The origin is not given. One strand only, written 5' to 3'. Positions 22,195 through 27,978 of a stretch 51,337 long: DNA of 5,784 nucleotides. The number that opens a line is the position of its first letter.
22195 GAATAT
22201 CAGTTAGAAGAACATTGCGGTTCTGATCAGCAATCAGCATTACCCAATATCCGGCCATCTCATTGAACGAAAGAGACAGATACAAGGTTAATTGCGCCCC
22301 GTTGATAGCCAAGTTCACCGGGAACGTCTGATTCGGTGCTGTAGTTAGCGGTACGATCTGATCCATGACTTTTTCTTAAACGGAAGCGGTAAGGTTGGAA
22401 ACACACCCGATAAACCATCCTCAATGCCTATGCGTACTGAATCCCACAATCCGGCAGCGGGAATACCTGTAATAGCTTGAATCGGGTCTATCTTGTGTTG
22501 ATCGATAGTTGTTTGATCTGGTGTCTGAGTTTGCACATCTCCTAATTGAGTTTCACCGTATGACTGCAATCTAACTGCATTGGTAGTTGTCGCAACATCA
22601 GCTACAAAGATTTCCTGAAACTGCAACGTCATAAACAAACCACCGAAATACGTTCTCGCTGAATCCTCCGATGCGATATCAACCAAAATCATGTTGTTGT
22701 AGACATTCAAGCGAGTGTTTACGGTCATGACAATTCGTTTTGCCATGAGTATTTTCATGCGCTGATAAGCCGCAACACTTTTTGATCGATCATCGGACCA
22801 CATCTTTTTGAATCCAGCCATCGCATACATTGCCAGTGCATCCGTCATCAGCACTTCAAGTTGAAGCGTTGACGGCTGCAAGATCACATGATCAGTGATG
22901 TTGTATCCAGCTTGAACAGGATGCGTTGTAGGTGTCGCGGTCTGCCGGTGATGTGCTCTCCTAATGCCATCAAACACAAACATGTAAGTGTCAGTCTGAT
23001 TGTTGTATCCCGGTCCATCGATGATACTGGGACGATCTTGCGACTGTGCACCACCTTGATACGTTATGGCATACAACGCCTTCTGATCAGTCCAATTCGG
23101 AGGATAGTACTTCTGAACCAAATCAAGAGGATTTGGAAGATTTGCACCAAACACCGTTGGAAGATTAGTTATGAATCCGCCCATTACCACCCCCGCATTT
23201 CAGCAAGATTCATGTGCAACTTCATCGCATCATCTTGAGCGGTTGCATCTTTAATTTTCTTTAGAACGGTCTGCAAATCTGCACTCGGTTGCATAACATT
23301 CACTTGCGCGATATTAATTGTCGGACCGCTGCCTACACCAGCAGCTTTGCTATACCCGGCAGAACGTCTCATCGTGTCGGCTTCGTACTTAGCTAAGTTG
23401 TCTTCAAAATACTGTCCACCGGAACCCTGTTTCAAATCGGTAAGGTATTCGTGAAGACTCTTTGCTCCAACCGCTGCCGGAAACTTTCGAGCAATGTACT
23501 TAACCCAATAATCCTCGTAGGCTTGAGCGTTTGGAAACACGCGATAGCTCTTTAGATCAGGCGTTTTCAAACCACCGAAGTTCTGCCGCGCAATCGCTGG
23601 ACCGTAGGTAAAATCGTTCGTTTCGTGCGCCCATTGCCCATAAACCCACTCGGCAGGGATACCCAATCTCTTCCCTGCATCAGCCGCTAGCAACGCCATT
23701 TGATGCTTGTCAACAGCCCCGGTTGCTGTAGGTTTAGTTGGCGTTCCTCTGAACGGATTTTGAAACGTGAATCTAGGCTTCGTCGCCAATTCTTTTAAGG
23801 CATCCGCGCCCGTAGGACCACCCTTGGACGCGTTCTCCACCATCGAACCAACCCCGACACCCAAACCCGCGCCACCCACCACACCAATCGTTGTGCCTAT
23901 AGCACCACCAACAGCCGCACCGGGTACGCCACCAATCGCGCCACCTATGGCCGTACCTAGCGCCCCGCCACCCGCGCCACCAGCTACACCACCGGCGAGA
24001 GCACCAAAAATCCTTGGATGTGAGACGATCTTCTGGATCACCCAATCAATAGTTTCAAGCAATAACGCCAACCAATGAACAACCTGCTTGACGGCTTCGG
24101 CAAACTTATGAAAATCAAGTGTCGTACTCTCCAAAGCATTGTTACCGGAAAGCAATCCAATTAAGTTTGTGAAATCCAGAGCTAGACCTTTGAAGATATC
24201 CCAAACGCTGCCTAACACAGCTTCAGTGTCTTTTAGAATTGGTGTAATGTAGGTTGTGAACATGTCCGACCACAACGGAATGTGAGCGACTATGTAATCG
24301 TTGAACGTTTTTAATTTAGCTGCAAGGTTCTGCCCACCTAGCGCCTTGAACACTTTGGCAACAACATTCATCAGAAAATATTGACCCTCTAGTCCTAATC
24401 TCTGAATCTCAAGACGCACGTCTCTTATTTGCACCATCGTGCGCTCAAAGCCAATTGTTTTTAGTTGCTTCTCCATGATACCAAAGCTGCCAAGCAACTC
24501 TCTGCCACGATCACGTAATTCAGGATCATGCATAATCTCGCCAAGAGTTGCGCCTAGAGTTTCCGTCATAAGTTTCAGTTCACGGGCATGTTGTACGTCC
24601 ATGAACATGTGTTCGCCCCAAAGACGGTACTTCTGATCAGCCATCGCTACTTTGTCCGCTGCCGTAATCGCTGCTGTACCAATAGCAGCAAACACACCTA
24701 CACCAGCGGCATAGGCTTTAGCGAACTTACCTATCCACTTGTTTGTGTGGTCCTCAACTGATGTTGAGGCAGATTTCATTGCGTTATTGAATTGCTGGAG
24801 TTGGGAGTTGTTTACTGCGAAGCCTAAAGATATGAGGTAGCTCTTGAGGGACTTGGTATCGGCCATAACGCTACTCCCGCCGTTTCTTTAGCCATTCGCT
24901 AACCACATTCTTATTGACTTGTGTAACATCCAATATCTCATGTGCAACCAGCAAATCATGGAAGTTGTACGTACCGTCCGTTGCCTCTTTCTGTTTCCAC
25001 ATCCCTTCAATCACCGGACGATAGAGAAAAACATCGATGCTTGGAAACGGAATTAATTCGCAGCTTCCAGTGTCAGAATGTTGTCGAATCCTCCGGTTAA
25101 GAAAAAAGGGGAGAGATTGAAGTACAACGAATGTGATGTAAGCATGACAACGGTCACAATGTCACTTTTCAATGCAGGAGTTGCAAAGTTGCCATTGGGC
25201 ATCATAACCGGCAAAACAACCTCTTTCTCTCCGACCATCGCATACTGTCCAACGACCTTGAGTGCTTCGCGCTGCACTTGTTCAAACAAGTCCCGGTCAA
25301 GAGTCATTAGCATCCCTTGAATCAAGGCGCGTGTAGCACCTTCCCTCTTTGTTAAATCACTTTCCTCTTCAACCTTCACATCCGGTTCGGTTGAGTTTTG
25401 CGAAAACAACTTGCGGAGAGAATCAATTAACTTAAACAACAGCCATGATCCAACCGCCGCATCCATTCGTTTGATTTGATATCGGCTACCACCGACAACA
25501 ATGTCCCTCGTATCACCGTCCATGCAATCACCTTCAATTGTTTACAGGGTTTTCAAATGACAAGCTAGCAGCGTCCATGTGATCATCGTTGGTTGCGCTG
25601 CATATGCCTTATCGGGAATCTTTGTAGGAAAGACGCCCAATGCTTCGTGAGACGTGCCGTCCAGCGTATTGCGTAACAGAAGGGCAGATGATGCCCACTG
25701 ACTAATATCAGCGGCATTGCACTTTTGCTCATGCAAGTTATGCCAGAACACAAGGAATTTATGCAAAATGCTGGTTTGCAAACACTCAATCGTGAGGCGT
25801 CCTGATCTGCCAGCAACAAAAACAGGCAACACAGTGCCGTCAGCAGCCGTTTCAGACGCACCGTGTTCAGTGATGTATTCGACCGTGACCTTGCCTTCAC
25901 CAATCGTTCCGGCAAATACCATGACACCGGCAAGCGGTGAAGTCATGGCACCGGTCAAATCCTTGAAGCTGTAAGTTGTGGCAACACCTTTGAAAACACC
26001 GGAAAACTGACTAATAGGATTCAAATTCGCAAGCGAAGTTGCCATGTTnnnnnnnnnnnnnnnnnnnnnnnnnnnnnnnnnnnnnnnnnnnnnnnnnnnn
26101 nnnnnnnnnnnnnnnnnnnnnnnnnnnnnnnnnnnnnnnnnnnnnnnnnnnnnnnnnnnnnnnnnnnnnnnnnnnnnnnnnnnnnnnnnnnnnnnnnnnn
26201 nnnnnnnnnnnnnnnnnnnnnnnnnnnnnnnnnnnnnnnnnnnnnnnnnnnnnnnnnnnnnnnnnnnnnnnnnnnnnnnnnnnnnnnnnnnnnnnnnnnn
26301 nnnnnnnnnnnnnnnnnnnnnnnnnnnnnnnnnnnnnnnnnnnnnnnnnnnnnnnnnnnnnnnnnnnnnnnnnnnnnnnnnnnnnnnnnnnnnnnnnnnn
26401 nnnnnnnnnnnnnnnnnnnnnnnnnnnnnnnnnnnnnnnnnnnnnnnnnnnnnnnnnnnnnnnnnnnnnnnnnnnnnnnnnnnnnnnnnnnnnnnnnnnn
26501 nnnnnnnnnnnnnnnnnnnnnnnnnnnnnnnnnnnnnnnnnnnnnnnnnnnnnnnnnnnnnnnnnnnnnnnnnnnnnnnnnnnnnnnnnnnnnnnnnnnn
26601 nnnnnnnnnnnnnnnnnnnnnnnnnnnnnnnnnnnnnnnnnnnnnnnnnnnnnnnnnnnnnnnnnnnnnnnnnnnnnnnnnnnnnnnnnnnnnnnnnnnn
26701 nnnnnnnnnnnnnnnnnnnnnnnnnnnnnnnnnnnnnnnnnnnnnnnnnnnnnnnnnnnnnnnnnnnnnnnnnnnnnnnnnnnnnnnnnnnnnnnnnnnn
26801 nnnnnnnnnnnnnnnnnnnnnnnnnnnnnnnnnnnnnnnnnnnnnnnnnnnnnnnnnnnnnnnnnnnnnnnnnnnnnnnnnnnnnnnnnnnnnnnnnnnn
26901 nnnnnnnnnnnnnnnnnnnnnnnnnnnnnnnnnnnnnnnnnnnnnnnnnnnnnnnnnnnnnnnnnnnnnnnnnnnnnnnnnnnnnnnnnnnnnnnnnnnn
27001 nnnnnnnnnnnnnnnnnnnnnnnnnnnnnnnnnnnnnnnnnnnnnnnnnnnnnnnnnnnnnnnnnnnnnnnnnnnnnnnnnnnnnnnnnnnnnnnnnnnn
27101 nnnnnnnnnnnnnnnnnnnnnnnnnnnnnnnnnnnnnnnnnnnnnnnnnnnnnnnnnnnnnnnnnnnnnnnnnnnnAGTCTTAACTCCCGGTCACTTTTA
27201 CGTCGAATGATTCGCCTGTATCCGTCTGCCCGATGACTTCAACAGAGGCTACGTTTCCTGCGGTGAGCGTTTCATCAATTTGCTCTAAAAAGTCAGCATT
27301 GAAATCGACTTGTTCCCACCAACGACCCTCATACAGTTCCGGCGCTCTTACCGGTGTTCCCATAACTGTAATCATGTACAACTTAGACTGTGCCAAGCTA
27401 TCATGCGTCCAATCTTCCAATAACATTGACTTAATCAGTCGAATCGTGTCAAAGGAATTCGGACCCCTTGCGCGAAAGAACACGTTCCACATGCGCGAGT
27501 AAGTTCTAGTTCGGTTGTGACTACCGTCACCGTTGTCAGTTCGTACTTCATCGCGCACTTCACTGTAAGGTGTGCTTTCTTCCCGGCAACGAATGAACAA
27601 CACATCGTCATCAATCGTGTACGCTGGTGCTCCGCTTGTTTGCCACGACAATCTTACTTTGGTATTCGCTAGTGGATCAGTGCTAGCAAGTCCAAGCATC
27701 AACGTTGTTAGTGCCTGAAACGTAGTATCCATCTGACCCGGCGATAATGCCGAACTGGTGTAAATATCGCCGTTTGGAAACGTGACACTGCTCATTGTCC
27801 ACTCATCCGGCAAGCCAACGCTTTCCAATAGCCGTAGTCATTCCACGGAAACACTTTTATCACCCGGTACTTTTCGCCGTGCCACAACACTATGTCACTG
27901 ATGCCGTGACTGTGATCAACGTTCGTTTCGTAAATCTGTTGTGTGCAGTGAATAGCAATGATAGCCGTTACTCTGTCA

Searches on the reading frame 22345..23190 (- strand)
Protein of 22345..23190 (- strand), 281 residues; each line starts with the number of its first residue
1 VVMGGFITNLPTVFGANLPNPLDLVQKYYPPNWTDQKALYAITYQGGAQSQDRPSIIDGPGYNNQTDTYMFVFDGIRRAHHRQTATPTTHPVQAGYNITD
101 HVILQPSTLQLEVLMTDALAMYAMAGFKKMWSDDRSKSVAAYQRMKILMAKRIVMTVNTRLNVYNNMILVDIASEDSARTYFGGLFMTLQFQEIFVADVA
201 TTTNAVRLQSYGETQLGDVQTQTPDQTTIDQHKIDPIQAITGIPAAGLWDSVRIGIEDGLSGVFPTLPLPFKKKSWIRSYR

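Call 24: search_protein_families(library=pfam, max_evalue=0.01, proteins=[window:22345-23190:-])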
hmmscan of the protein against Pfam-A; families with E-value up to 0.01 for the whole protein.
window:22345-23190:- (281 aa): 1 family
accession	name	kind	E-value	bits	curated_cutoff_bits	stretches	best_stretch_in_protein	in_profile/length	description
PF21821.3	Dit_like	-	7.3e-22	78.3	24.2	1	73-203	1-125/127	Dit-like phage tail protein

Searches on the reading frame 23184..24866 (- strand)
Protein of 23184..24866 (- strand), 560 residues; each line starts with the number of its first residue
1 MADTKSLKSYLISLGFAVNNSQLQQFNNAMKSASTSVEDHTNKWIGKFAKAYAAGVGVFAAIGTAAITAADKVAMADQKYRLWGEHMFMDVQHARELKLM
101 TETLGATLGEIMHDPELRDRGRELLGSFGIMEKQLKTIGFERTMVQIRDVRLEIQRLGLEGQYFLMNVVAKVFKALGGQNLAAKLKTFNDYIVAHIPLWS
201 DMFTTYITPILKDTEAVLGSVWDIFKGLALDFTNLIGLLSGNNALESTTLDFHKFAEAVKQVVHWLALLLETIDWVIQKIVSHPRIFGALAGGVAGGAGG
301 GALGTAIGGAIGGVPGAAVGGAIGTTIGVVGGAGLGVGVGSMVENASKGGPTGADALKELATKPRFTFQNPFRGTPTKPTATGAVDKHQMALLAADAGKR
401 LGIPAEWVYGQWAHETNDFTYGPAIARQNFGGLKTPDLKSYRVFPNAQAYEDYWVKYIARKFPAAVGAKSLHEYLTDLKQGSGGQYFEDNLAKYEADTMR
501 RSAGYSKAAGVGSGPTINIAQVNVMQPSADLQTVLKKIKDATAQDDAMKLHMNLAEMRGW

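Call 12: search_protein_families(library=phrogs, max_evalue=0.001, proteins=[window:23184-24866:-])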
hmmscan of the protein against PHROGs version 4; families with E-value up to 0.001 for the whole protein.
window:23184-24866:- (560 aa): 5 families
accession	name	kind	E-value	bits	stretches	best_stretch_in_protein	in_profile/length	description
phrog_167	-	tail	1.9e-05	23.6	1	22-380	546-759/1555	tail length tape measure protein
phrog_1047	-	tail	0.00011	21.4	1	253-359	819-923/1251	tail associated lysin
phrog_991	-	tail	0.00011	20.8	0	23-235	583-724/1966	tail length tape measure protein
phrog_28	-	tail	0.00023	20.8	1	5-544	556-763/1228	tail length tape measure protein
phrog_22539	-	unknown function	0.00098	19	0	45-225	222-400/626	-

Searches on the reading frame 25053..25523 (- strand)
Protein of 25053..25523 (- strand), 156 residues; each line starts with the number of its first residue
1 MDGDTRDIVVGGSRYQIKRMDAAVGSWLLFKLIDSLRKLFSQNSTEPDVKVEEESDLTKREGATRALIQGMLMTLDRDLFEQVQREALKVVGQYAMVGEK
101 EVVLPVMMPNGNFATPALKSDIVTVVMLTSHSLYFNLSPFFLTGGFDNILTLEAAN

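Call 71: search_protein_families(library=pfam, max_evalue=0.01, proteins=[window:25053-25523:-])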
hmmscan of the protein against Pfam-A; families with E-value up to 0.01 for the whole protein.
window:25053-25523:- (156 aa): 1 family
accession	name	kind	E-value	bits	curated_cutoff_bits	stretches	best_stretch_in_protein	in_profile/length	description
PF21822.3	Phage_TAC_15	-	2.8e-06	28.3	22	1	11-141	1-120/127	Phage tail assembly chaperone protein, TAC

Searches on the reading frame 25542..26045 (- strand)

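Call 71: search_protein_families(library=pfam, max_evalue=0.01, proteins=[window:25542-26045:-])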
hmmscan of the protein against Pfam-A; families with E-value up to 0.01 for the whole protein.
window:25542-26045:- (167 aa): 1 family
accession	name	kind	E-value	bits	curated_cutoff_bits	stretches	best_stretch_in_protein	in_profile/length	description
PF11681.13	KPP10_Orf10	-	3.5e-27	95.5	25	1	23-164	2-139/144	Bacteriophage KPP10, Structural protein ORF10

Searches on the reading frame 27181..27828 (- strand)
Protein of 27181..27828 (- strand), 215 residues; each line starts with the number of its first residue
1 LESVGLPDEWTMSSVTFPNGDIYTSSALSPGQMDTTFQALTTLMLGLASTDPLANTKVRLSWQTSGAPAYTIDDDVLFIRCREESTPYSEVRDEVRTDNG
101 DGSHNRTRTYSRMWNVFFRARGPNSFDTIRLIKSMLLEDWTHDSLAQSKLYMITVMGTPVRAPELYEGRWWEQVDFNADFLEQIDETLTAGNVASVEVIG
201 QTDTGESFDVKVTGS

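Call 71: search_protein_families(library=pfam, max_evalue=0.01, proteins=[window:27181-27828:-])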
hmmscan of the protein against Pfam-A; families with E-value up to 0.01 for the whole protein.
window:27181-27828:- (215 aa): 1 family
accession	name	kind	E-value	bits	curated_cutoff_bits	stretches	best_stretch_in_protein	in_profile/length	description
PF23961.1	Phage_tail_terminator_9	-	8.5e-10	39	27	1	40-200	7-147/153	Phage neck terminator protein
